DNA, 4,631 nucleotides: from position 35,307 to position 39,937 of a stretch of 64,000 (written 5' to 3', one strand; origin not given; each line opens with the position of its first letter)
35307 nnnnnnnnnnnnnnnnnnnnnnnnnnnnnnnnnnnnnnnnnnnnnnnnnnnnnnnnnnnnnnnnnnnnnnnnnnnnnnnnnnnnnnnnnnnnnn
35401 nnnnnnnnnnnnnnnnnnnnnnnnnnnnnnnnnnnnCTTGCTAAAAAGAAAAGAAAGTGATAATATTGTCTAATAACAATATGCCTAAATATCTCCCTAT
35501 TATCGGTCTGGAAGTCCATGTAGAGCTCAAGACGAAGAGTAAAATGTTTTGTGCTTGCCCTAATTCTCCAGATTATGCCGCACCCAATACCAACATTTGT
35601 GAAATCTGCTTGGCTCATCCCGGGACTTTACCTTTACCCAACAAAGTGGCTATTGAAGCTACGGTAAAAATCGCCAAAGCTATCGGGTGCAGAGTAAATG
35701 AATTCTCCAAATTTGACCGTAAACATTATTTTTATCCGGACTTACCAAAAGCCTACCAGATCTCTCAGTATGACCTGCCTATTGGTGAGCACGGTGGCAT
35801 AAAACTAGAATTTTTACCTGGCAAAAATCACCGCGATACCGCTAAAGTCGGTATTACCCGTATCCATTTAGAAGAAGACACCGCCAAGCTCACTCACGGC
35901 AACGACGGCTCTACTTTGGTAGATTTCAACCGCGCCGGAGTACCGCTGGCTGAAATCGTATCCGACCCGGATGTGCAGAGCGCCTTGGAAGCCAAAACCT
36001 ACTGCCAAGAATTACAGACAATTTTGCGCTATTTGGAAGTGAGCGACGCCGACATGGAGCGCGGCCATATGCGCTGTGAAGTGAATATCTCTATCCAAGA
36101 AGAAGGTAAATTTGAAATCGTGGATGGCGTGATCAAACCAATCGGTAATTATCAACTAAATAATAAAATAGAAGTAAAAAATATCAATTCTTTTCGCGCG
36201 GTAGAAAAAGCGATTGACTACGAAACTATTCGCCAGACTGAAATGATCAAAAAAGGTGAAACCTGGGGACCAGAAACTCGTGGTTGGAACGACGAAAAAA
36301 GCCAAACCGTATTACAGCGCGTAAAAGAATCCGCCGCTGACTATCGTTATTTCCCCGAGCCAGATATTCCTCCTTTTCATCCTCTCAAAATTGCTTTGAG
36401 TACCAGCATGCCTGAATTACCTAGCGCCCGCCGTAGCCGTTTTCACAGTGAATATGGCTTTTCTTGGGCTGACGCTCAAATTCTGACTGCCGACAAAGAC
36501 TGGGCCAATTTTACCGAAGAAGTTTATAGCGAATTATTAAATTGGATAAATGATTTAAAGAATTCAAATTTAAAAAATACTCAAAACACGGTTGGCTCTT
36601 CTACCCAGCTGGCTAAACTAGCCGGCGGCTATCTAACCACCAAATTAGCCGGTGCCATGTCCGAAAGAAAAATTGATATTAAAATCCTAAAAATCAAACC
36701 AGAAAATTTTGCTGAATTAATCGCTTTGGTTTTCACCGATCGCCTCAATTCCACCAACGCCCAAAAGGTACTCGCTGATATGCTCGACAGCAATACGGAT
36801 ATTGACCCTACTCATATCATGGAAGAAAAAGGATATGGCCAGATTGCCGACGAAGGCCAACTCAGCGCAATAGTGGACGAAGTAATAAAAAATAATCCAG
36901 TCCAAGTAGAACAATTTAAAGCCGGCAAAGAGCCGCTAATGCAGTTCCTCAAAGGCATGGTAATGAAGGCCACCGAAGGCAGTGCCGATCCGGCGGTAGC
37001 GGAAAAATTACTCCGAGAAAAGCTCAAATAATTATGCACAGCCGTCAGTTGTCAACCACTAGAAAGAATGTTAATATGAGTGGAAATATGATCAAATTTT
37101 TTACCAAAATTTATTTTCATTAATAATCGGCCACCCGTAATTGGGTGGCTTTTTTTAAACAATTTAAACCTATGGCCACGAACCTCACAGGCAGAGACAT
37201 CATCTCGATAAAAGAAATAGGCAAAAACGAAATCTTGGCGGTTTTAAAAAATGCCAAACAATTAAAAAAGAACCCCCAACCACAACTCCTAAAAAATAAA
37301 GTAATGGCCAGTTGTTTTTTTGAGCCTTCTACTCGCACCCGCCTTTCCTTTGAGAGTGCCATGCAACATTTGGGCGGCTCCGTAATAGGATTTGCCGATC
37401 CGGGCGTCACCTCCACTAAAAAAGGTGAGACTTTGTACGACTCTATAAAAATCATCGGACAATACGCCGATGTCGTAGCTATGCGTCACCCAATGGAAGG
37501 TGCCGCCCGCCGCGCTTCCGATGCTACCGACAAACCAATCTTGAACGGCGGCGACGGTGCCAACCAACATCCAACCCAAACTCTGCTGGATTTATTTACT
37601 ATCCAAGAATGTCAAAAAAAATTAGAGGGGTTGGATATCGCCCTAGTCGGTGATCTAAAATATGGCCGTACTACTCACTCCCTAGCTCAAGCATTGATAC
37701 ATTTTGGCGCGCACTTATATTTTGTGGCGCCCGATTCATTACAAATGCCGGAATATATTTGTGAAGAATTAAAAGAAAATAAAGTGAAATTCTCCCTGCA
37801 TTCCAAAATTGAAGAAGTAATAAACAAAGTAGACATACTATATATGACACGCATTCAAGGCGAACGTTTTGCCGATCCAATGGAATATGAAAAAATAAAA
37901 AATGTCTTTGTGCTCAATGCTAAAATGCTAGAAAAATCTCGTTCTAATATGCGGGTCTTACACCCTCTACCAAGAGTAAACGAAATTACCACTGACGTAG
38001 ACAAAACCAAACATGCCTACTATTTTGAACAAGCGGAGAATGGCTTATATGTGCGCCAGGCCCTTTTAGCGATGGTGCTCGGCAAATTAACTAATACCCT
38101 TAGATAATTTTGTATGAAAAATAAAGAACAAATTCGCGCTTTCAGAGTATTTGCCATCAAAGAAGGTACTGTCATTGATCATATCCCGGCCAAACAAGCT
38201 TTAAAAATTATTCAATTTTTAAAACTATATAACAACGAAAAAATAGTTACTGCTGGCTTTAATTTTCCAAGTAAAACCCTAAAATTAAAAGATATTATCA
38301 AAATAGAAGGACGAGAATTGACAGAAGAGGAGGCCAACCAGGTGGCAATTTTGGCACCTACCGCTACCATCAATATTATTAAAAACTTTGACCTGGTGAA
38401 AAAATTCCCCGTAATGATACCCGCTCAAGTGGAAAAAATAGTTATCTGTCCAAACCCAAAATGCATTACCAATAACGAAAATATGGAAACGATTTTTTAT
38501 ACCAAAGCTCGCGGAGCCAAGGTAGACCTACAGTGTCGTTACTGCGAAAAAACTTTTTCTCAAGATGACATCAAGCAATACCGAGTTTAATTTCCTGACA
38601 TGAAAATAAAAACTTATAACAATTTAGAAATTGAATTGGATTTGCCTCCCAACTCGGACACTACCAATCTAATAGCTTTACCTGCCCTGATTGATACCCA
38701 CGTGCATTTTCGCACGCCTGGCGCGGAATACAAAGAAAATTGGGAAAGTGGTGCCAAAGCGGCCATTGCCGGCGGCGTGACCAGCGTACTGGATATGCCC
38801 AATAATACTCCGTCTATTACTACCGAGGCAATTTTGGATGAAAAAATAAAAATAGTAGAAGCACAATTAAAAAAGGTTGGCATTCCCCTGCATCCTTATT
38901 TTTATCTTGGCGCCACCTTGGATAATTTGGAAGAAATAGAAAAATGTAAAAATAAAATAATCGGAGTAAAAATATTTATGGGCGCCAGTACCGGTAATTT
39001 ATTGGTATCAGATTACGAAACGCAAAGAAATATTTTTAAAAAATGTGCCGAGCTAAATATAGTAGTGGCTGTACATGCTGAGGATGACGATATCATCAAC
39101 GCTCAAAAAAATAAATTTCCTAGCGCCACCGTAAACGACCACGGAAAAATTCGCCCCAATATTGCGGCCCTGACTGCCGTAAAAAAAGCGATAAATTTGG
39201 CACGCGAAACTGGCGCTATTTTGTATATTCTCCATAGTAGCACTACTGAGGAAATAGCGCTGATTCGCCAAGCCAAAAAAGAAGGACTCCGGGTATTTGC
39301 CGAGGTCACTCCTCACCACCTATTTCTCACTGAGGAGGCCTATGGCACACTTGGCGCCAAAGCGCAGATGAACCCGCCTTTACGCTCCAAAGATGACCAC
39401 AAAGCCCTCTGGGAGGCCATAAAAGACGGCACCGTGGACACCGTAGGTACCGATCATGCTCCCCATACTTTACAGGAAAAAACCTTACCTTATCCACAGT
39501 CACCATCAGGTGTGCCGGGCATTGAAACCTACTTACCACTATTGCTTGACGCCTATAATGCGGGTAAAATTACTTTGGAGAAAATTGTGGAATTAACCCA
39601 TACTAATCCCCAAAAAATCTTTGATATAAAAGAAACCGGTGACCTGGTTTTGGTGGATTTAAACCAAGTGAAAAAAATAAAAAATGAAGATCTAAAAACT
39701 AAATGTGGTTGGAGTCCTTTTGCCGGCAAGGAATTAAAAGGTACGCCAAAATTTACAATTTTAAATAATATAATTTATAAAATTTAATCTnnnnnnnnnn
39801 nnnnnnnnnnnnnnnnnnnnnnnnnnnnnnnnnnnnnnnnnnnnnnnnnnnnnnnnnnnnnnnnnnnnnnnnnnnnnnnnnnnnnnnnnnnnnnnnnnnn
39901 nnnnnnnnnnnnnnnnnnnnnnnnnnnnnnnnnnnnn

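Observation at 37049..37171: E. coli-type pyrBI attenuator: promoter, 11-codon leader peptide in a U-rich tract, intrinsic terminator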

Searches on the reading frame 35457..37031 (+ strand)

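Call 5: search_protein_families(library=ncbifam, proteins=[window:35457-37031:+])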
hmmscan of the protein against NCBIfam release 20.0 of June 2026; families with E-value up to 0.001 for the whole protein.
window:35457-37031:+ (524 aa): 9 families
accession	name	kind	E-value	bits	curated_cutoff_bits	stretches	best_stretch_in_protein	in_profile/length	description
NF004012.0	PRK05477.1-2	equivalog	8.4e-170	565.6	338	1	11-524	3-479/481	Asp-tRNA(Asn)/Glu-tRNA(Gln) amidotransferase subunit GatB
TIGR00133.1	gatB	equivalog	8.3e-153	509.4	314.8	1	10-523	2-480/481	Asp-tRNA(Asn)/Glu-tRNA(Gln) amidotransferase subunit GatB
NF004014.0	PRK05477.1-4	equivalog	4.7e-147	490.5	414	1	12-524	3-475/475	Asp-tRNA(Asn)/Glu-tRNA(Gln) amidotransferase subunit GatB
NF004011.1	PRK05477.1-1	equivalog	1.6e-135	452.5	680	1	13-524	4-474/475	Asp-tRNA(Asn)/Glu-tRNA(Gln) amidotransferase subunit GatB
NF004015.0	PRK05477.1-5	equivalog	3.6e-133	444.7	628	1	11-524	14-487/488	Asp-tRNA(Asn)/Glu-tRNA(Gln) amidotransferase subunit GatB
NF004013.0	PRK05477.1-3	equivalog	1.1e-123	413.4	653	1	7-523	12-499/501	Asp-tRNA(Asn)/Glu-tRNA(Gln) amidotransferase subunit GatB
NF003107.0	PRK04028.1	equivalog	8.5e-36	123.5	456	3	273-524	406-625/630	Glu-tRNA(Gln) amidotransferase subunit GatE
NF011291.0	PRK14703.1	equivalog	4.8e-25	88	681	1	389-524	639-768/769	glutamine--tRNA ligase/YqeY domain fusion protein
TIGR00134.1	gatE_arch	equivalog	2.6e-24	85.4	319.55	2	127-225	146-241/622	Glu-tRNA(Gln) amidotransferase subunit GatE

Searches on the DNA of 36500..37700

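Call 4: search_rna_families(source=window, start=36500, end=37700, threshold=evalue, max_evalue=10)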
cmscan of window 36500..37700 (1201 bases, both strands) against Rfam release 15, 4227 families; matches with E-value up to 10: 9.
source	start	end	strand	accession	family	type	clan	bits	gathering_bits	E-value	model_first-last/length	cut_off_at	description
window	37068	37156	+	RF01401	rseX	Gene; sRNA;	-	27.4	50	0.59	1-94/94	no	rseX Hfq binding RNA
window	37083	37154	+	RF00078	MicA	Gene; sRNA;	-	25.8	41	0.19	1-75/75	no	MicA sRNA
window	37083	37165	+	RF02732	JA04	Gene; sRNA;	-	25.1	81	0.49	1-81/81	no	Aggregatibacter sRNA JA04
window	37074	37156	+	RF01775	RsaOG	Gene; sRNA;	-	21.4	50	1.3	1-147/147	no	RNA S.aureus Orsay G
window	37079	37164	+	RF02454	ncr982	Gene; sRNA;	-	20.9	50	3.7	1-79/79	no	Bacillus sRNA ncr982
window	37098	37157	+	RF01859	Phe_leader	Cis-reg; leader;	-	20.3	55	1.6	1-125/125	no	Phenylalanine leader peptide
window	37106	37156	+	RF01388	isrD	Gene; sRNA;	-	17.4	37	1.7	1-51/51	no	isrD Hfq binding RNA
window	37430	37507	-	RF02489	GlsR26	Gene; snRNA; snoRNA; HACA-box;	-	16.2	100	3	1-114/114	no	Small nucleolar RNA GlsR26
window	37107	37165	-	RF02777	OppA_thermometer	Cis-reg; thermoregulator;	-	10.3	290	5.6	1-304/304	no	OppA 5' UTR thermometer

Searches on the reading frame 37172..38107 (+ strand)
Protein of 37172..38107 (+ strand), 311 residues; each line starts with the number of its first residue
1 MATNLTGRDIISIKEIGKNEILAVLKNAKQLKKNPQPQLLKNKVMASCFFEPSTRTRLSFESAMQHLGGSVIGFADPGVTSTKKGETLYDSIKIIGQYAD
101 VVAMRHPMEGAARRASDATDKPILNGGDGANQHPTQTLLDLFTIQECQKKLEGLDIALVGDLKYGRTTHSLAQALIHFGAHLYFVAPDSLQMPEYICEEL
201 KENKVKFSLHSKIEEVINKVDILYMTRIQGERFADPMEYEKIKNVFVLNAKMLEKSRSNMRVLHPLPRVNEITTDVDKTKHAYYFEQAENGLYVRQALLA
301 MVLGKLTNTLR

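Call 5: search_protein_families(library=ncbifam, proteins=[window:37172-38107:+])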
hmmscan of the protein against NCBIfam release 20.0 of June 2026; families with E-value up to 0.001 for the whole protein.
window:37172-38107:+ (311 aa): 17 families
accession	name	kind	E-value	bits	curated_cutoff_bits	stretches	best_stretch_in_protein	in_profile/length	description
TIGR00670.1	asp_carb_tr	equivalog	2e-113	378.5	236.95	1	8-303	1-303/304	aspartate carbamoyltransferase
NF002032.1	PRK00856.1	equivalog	1.7e-97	326.2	263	1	8-302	1-296/297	aspartate carbamoyltransferase catalytic subunit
NF006046.0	PRK08192.1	equivalog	2.8e-79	266.8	512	1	4-304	3-318/339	aspartate carbamoyltransferase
NF008853.0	PRK11891.1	equivalog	3.8e-67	226.8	560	1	34-304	119-399/430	aspartate carbamoyltransferase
NF001986.0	PRK00779.1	subfamily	3.7e-50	170.8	306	1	5-304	3-305/307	ornithine carbamoyltransferase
TIGR00658.1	orni_carb_tr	equivalog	4.2e-48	164.1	280.85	1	8-303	1-303/304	ornithine carbamoyltransferase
NF009916.0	PRK13376.1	equivalog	1.9e-42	145.5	800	1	2-308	2-338/525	bifunctional aspartate carbamoyltransferase catalytic subunit/aspartate carbamoyltransferase regulatory subunit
TIGR04384.1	putr_carbamoyl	exception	1.3e-39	136.2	500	1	9-304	1-308/330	putrescine carbamoyltransferase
NF010387.0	PRK13814.1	equivalog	1.2e-34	119.6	660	1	29-303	32-303/310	aspartate carbamoyltransferase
NF011380.0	PRK14805.1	equivalog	4.8e-29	101.4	421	1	9-304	3-301/302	ornithine carbamoyltransferase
NF003286.0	PRK04284.1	subfamily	3.6e-26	92.1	515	1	3-279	2-287/332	ornithine carbamoyltransferase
NF002470.0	PRK01713.1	equivalog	2.3e-19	70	545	1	1-295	1-303/334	ornithine carbamoyltransferase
NF003384.0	PRK04523.1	equivalog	4.6e-18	65.4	288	1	8-304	4-334/336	N-acetylornithine carbamoyltransferase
NF011379.0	PRK14804.1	equivalog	1.5e-17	63.7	373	1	9-301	8-307/311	ornithine carbamoyltransferase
NF009213.0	PRK12562.1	subfamily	8.3e-14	51.7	559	1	22-279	21-288/334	ornithine carbamoyltransferase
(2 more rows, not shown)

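Call 9: find_related_loci(query=window:37172-38107:+, collection=genome_contigs, flank=3000)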
Query window:37172-38107:+ (311 aa) in genome_contigs; peptide patterns used: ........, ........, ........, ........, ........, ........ (x = any residue, [..] = any of these).
203 stretches matched a pattern; 125 encode a relative of the query (tblastn E <= 1e-3); the best 80 are kept; 80 distinct loci.
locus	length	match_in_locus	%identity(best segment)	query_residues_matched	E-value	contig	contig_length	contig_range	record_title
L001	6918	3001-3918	90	1-306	0e+0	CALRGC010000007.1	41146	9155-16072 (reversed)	MAG: Candidatus Magasanikbacteria bacterium isolate Ike-150m-44 genome assembly, contig: Ike-150-c382, whole genome shot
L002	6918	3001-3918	85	1-306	0e+0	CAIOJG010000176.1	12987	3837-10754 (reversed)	MAG: Candidatus Magasanikbacteria bacterium isolate AM_bin-3693 genome assembly, contig: bin-3693:176/190, whole genome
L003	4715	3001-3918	82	1-306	0e+0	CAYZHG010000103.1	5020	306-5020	MAG TPA_asm: uncultured Gammaproteobacteria bacterium isolate binchicken_co169_185 genome assembly, contig: k99_646889,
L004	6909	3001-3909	84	4-306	3e-177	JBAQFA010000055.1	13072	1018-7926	MAG: Candidatus Magasanikiibacteriota bacterium isolate MFD12003_ilm_asm_bin64 k127_164969, whole genome shotgun sequenc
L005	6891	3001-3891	83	1-297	1e-175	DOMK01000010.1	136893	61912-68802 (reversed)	MAG TPA_asm: Candidatus Magasanikbacteria bacterium isolate UBA11710 contig_11360, whole genome shotgun sequence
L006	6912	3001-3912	78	4-307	3e-170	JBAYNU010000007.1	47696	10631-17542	MAG: Candidatus Magasanikiibacteriota bacterium isolate SO_2016_LW1_72 scaffold00489_LW64-88_2016, whole genome shotgun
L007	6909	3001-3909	80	4-306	3e-168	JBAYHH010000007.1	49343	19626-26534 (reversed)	MAG: Candidatus Magasanikiibacteriota bacterium isolate SO_2016_GW1_145 scaffold01360_OW334_2016, whole genome shotgun s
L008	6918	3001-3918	76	1-306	9e-166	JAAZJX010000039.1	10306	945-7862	MAG: Candidatus Magasanikiibacteriota bacterium isolate AS22ysBPME_155 72592_AS22, whole genome shotgun sequence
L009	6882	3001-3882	81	4-297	9e-163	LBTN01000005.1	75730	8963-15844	MAG: Candidatus Magasanikbacteria bacterium GW2011_GWA2_37_8 US58_C0005, whole genome shotgun sequence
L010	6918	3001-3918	78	1-306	9e-161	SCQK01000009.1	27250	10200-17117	MAG: Patescibacteria group bacterium isolate DP16D_bin.9 DP16D_bin.9-73921, whole genome shotgun sequence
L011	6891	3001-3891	76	1-297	2e-159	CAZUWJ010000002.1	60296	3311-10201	MAG TPA_asm: uncultured Gammaproteobacteria bacterium isolate SRP191223_co1_387 genome assembly, contig: NODE_284_length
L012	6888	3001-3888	77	2-297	2e-158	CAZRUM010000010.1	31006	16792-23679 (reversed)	MAG TPA_asm: uncultured Gammaproteobacteria bacterium isolate SRP104257_co1_391 genome assembly, contig: NODE_618_length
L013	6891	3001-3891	74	1-297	7e-157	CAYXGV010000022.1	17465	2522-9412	MAG TPA_asm: uncultured Gammaproteobacteria bacterium isolate SRP178699_co1_205 genome assembly, contig: NODE_4059_lengt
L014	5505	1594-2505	77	3-306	4e-156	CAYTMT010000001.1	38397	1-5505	MAG TPA_asm: uncultured Gammaproteobacteria bacterium isolate SRP278252_co1_131 genome assembly, contig: NODE_1558_lengt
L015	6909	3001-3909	77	5-307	3e-155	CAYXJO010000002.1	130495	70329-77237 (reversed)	MAG TPA_asm: uncultured Gammaproteobacteria bacterium isolate SRP263991_co4_11 genome assembly, contig: NODE_61_length_1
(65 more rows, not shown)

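Call 12: find_related_loci(query=window:37172-38107:+, collection=metagenome_contigs, flank=3000)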
Query window:37172-38107:+ (311 aa) in metagenome_contigs; peptide patterns used: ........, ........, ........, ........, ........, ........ (x = any residue, [..] = any of these).
241 stretches matched a pattern; 104 encode a relative of the query (tblastn E <= 1e-3); the best 80 are kept; 80 distinct loci.
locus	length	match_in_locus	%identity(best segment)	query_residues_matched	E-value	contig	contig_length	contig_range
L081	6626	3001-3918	82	1-306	3e-177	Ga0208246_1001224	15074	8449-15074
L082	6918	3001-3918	81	1-306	3e-177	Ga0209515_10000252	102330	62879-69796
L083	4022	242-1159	81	1-306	0e+0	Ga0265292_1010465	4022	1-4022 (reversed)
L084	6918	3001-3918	81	1-306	1e-172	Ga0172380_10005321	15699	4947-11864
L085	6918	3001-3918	80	1-306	1e-171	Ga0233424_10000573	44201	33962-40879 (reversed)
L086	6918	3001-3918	80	1-306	1e-171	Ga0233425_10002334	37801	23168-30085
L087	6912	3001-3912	78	4-307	2e-170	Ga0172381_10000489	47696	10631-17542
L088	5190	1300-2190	80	1-297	2e-169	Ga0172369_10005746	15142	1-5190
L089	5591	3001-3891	80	1-297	5e-169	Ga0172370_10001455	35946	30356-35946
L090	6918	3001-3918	76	1-306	1e-165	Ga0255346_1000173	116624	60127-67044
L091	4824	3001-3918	75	1-306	4e-166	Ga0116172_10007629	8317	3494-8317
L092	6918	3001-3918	75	1-306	4e-165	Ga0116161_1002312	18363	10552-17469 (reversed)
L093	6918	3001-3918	75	1-306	1e-164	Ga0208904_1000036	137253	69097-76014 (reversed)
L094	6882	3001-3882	81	4-297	7e-163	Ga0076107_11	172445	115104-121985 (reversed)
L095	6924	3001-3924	81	1-308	7e-173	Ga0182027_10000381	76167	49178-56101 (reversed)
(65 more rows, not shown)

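Call 31: search_protein_families(library=pfam, proteins=[L005:1878-2801:+, L005:1181-1561:+, L005:4018-4500:+, L005:4503-5447:+, L005:5521-6705:+])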
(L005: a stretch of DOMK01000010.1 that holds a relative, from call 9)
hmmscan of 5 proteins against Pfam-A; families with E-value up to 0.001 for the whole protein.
L005:1878-2801:+ (307 aa): 1 family
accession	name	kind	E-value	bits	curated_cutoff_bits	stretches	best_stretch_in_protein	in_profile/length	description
PF19420.4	DDAH_eukar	-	0.00041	20.1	23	1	51-305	25-290/291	N,N dimethylarginine dimethylhydrolase, eukaryotic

L005:1181-1561:+ (126 aa): 1 family
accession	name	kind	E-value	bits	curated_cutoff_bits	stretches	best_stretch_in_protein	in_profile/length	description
PF00293.34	NUDIX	-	6.8e-17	62.2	21.1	1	4-116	7-128/134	NUDIX domain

L005:4018-4500:+ (160 aa): 2 families
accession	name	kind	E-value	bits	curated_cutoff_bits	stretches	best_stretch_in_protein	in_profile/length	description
PF01948.23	PyrI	-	7.5e-31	106.7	25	1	12-101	2-92/93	Aspartate carbamoyltransferase regulatory chain, allosteric domain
PF02748.20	PyrI_C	-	2.8e-17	62.7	23.4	1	107-154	2-48/48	Aspartate carbamoyltransferase regulatory chain, metal binding domain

L005:4503-5447:+ (314 aa): 1 family
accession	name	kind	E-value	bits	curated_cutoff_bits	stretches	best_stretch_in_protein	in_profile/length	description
PF00696.33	AA_kinase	-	9.8e-33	114.3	24.9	1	3-296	1-234/234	Amino acid kinase family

L005:5521-6705:+ (394 aa): 1 family
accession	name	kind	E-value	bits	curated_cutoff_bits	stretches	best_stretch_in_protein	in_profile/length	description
PF01979.26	Amidohydro_1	-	8.1e-14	52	25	1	24-343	2-301/345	Amidohydrolase family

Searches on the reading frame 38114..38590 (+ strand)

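Call 5: search_protein_families(library=ncbifam, proteins=[window:38114-38590:+])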
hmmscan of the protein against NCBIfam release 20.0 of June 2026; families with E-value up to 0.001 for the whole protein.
window:38114-38590:+ (158 aa): 3 families
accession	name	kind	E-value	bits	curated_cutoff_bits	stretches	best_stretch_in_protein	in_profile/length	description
TIGR00240.1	ATCase_reg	equivalog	6.5e-49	165.6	148.55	1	10-154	4-148/150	aspartate carbamoyltransferase regulatory subunit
NF002063.0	PRK00893.1-3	equivalog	2.5e-29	101.8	171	1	12-150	4-140/142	aspartate carbamoyltransferase regulatory subunit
NF009916.0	PRK13376.1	equivalog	7.1e-18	64.4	800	1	12-153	374-522/525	bifunctional aspartate carbamoyltransferase catalytic subunit/aspartate carbamoyltransferase regulatory subunit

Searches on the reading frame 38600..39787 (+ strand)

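Call 5: search_protein_families(library=ncbifam, proteins=[window:38600-39787:+])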
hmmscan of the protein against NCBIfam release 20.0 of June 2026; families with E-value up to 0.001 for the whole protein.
window:38600-39787:+ (395 aa): 32 families (the best 25 are shown)
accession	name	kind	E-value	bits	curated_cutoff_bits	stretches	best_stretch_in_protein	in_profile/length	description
NF005751.0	PRK07575.1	equivalog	3.7e-118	394.8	529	1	20-390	48-416/440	dihydroorotase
NF006559.0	PRK09060.1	equivalog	4.4e-112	374.6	482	1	20-389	48-417/444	dihydroorotase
NF002668.0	PRK02382.1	equivalog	1.6e-100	336.9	452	1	19-378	39-396/436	dihydroorotase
TIGR00857.1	pyrC_multi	subfamily_domain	2.1e-100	336.6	279.05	1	20-389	31-404/412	dihydroorotase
NF006688.0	PRK09236.1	equivalog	1.2e-98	330.9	535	1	20-389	46-421/444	dihydroorotase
NF003271.0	PRK04250.1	equivalog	3e-78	263.3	405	1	23-388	46-382/407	dihydroorotase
NF006837.0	PRK09357.1-2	equivalog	2e-72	244.1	575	1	20-390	46-418/428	dihydroorotase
NF004839.0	PRK06189.1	equivalog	9.4e-70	235.5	631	1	20-388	46-425/451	allantoinase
NF002284.0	PRK01211.1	subfamily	2e-65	221.3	462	1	24-378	42-374/409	dihydroorotase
TIGR03178.1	allantoinase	equivalog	5.6e-65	219.9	357.85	1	20-388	43-419/441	allantoinase AllB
NF006841.0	PRK09357.2-2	equivalog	1e-64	218.8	640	1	20-389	41-412/421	dihydroorotase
NF006839.0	PRK09357.1-4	equivalog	1.2e-64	218.5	576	1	17-394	42-421/422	dihydroorotase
NF006836.0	PRK09357.1-1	equivalog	1.1e-63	215.5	538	1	20-389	44-419/432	dihydroorotase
NF006844.0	PRK09357.2-5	equivalog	9.2e-63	212.7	701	1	20-393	47-420/422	dihydroorotase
NF006845.0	PRK09357.2-6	equivalog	5.4e-59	200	728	1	20-394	47-426/428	dihydroorotase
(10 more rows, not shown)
